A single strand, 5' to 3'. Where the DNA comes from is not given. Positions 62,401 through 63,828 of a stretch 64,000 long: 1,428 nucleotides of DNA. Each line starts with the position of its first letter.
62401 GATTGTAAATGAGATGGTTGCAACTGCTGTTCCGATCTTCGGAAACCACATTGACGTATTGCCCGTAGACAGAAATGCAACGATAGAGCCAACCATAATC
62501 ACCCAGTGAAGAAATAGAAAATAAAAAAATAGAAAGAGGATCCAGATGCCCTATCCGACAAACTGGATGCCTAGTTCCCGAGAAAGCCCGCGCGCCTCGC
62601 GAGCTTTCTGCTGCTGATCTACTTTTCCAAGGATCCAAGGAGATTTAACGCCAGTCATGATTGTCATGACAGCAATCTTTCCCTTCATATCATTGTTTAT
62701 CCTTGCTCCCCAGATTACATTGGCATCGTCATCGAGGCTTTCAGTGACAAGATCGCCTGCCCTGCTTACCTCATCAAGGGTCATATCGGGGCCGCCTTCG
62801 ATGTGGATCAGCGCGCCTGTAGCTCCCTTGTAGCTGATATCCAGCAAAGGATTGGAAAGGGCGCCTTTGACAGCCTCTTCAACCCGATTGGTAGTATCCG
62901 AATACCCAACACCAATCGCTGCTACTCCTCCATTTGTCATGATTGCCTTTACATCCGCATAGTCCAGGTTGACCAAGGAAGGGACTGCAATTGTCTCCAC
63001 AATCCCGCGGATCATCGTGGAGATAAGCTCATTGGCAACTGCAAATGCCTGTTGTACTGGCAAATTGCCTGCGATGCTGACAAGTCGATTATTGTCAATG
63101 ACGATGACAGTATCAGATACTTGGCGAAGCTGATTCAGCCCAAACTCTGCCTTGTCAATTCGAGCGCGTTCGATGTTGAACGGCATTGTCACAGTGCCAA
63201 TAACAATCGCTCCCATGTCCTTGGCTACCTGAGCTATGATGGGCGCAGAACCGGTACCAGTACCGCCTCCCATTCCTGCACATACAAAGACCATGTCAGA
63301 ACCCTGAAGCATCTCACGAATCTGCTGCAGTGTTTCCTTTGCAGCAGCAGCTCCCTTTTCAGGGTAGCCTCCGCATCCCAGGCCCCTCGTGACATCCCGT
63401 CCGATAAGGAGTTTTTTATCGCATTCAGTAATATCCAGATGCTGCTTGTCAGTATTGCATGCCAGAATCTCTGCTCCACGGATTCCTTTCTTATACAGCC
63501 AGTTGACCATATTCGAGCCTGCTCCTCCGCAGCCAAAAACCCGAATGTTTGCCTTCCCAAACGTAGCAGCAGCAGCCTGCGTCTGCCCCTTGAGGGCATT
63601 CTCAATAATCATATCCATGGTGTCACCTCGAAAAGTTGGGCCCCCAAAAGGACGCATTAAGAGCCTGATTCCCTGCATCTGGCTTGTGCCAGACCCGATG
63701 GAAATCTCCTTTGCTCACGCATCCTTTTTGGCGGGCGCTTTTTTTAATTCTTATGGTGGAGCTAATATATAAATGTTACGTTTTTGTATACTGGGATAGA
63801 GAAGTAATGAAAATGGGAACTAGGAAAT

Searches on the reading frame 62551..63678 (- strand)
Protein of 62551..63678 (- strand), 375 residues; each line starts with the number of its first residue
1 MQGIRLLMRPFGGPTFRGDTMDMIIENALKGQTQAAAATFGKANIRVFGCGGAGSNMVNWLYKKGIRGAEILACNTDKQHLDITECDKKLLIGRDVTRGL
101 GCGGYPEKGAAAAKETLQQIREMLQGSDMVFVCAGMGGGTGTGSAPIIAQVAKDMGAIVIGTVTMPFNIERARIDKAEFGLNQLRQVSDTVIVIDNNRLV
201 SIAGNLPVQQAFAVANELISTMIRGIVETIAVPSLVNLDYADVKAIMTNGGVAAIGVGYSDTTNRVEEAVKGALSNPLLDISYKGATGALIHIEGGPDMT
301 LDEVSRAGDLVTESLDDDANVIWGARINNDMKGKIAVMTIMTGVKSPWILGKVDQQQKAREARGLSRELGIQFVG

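Call 75: search_protein_families(library=pfam, proteins=[window:62551-63678:-], max_evalue=0.00001)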
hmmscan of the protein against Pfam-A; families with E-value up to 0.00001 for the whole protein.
window:62551-63678:- (375 aa): 2 families
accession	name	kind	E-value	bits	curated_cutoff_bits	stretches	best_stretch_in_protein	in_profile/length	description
PF00091.31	Tubulin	-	1.1e-46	160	33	1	44-203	1-189/190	Tubulin/FtsZ family, GTPase domain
PF12327.13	FtsZ_C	-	1.5e-32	112.2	27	1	251-345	1-95/95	FtsZ family, C-terminal domain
